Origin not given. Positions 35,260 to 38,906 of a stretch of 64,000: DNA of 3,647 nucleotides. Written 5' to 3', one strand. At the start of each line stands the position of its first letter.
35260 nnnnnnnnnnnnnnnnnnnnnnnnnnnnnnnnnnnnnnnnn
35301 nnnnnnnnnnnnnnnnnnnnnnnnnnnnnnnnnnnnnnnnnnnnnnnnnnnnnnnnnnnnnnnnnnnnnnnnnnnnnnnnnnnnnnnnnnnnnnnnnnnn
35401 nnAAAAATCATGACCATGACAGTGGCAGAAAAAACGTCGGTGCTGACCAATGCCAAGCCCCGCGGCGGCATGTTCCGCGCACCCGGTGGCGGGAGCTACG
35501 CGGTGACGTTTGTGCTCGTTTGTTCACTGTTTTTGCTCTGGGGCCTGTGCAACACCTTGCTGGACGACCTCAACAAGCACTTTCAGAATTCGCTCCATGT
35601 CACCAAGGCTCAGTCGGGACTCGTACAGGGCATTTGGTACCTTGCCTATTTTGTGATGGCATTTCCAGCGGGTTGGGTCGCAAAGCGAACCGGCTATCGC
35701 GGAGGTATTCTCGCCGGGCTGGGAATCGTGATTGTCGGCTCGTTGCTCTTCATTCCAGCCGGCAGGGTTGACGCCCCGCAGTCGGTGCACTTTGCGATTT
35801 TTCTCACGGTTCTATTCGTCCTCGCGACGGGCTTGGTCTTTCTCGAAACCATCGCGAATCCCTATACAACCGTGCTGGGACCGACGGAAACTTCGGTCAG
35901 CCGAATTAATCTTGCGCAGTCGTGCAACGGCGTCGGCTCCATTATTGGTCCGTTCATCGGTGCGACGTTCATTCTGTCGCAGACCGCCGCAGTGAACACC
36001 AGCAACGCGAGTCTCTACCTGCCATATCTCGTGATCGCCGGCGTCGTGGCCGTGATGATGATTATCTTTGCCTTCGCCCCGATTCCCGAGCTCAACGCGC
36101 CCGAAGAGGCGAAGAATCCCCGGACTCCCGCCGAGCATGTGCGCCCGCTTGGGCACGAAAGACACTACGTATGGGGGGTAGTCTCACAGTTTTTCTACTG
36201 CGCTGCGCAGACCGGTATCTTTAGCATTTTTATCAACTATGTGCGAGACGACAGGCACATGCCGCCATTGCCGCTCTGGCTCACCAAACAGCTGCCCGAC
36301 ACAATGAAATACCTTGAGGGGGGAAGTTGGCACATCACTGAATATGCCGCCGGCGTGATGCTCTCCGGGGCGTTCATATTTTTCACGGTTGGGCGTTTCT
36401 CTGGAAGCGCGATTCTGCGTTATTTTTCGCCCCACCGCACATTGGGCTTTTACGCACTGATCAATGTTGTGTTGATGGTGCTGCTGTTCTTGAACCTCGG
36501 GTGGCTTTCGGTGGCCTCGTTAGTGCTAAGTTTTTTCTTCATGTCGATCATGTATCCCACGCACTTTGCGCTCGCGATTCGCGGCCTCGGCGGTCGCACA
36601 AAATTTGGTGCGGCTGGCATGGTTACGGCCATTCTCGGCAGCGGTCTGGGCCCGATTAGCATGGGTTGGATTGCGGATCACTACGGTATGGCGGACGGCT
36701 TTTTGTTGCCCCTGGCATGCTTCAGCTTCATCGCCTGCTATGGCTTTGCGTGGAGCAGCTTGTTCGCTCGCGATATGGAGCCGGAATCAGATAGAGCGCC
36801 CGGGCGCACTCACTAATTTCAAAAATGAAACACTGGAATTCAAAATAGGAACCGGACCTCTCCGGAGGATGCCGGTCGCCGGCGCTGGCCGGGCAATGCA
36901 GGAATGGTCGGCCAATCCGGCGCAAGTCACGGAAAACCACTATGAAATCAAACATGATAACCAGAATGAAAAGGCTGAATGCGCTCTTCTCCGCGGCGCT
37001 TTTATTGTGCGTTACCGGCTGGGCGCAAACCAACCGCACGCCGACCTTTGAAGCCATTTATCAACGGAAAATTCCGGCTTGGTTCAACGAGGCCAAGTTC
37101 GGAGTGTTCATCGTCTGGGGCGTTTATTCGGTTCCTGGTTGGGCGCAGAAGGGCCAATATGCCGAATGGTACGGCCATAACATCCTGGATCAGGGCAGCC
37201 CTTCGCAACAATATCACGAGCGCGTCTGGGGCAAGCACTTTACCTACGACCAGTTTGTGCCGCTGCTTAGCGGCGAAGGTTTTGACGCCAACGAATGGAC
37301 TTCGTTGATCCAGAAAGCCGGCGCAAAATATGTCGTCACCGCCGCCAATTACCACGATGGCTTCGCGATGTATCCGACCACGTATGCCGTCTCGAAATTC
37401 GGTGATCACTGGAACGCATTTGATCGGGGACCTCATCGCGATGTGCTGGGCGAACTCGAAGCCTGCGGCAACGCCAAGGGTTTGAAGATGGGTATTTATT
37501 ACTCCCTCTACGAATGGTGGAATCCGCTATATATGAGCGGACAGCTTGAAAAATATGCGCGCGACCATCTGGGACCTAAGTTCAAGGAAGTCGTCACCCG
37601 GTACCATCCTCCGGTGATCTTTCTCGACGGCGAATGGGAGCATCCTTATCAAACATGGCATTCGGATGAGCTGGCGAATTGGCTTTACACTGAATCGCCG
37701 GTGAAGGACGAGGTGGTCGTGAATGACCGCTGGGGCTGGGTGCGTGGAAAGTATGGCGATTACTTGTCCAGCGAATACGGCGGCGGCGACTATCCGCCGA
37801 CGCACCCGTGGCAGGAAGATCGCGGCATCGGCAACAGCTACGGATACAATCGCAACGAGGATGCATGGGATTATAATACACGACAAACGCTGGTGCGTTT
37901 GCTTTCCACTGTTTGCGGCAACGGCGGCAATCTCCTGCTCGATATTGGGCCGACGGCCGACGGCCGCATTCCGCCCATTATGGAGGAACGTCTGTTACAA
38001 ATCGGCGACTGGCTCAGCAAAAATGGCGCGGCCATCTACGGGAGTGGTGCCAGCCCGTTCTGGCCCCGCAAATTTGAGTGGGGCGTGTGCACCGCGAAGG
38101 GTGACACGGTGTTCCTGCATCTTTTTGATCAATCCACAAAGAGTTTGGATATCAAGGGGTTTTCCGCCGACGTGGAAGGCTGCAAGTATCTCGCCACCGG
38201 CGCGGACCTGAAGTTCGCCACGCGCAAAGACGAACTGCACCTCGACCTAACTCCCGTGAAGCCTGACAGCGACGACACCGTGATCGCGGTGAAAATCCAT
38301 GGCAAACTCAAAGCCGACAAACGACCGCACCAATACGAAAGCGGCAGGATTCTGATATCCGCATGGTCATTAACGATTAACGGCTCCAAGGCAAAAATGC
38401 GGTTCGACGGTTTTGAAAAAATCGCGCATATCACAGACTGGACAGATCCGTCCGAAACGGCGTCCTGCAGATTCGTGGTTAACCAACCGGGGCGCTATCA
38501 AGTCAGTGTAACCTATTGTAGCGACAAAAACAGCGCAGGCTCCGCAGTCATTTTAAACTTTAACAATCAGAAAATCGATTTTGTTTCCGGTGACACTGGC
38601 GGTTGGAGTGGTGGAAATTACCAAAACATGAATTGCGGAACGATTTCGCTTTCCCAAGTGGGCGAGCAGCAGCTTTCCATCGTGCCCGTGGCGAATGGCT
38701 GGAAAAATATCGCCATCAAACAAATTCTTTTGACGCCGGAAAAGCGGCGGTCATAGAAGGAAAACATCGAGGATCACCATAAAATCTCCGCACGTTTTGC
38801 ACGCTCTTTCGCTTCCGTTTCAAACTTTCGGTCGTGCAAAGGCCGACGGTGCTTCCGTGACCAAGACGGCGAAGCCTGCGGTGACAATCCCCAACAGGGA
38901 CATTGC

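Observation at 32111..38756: Divergent glycyl radical enzyme + activase hard-wired to fucose uptake (FucP-like) and fucose release (GH29)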

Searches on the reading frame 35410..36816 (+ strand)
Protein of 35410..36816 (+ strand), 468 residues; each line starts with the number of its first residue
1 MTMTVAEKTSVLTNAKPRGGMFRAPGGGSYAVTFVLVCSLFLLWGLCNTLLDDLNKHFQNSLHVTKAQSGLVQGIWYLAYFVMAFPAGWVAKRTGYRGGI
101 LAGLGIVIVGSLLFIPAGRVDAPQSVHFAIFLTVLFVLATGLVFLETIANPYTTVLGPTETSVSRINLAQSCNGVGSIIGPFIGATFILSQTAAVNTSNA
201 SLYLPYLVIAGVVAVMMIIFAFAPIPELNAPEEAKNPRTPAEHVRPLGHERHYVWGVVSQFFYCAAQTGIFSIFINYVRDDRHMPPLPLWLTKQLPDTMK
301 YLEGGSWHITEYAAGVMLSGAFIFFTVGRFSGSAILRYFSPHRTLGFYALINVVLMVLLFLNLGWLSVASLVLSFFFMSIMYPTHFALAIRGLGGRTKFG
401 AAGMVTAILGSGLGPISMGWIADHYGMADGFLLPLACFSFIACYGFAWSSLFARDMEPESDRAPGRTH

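Call 7: search_protein_families(library=pfam, proteins=[window:35410-36816:+])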
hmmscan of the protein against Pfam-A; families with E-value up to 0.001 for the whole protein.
window:35410-36816:+ (468 aa): 1 family
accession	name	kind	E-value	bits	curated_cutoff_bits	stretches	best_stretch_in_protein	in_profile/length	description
PF07690.21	MFS_1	-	1.7e-21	77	33.4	1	38-285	6-235/347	Major Facilitator Superfamily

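Call 8: search_protein_families(library=ncbifam, proteins=[window:35410-36816:+])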
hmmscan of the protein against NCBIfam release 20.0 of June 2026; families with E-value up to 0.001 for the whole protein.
window:35410-36816:+ (468 aa): 5 families
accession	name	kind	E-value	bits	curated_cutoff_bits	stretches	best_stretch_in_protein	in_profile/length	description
TIGR00885.1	fucP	equivalog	1.6e-82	277.9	280.4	1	30-446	1-409/410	L-fucose:H+ symporter permease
NF007524.0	PRK10133.1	equivalog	2.2e-67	227.8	427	1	29-444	23-428/438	L-fucose:H+ symporter permease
TIGR01272.1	gluP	subfamily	8.7e-50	170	202.55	1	126-444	8-310/310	glucose/galactose MFS transporter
NF046060.1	NagP_SO3503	equivalog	7.5e-35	120.7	625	2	29-266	3-243/423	N-acetylglucosamine MFS transporter NagP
TIGR00893.1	2A0114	subfamily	1.9e-05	23.8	395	1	58-227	20-171/399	D-galactonate transporter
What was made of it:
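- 35410..36816 (+): FucP-type L-fucose:H+ symporter. TIGR00885 277.9 bits against a cut-off of 280.4 (call 8).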

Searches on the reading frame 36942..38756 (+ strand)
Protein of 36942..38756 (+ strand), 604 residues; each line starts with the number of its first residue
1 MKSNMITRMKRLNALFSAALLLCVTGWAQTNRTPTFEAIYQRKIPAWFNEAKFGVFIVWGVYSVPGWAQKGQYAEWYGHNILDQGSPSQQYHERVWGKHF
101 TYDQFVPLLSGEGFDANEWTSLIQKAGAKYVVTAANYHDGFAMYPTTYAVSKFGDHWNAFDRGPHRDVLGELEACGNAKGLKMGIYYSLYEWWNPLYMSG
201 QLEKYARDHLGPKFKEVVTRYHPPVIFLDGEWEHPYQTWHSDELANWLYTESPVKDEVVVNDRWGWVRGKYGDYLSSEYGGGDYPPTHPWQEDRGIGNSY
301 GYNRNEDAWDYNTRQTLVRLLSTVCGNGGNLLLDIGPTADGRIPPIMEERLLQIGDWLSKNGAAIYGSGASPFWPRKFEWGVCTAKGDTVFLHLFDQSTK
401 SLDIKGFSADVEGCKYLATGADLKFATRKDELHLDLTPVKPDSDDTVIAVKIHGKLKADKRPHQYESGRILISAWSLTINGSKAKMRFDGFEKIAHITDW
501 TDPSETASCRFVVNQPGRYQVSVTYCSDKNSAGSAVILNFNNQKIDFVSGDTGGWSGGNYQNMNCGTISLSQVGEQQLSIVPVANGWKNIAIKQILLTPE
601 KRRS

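Call 7: search_protein_families(library=pfam, proteins=[window:36942-38756:+])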
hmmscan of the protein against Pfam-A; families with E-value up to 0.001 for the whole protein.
window:36942-38756:+ (604 aa): 2 families
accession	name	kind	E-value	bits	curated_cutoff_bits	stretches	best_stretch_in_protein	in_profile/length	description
PF01120.23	Alpha_L_fucos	-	1.5e-97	327.6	25.2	1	26-362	8-344/345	Alpha-L-fucosidase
PF16871.11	DUF5077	-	0.00023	21.7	24.6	1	497-597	24-117/122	Domain of unknown function (DUF5077)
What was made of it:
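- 36942..38756 (+): GH29 alpha-L-fucosidase. It has an N-terminus that looks like a signal peptide and a C-terminal DUF5077-like domain. PF01120 328 bits over profile positions 8-344 of 345 (call 7).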

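Call 8: search_protein_families(library=ncbifam, proteins=[window:36942-38756:+])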
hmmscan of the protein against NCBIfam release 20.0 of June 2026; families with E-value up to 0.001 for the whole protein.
window:36942-38756:+ (604 aa): 0 families
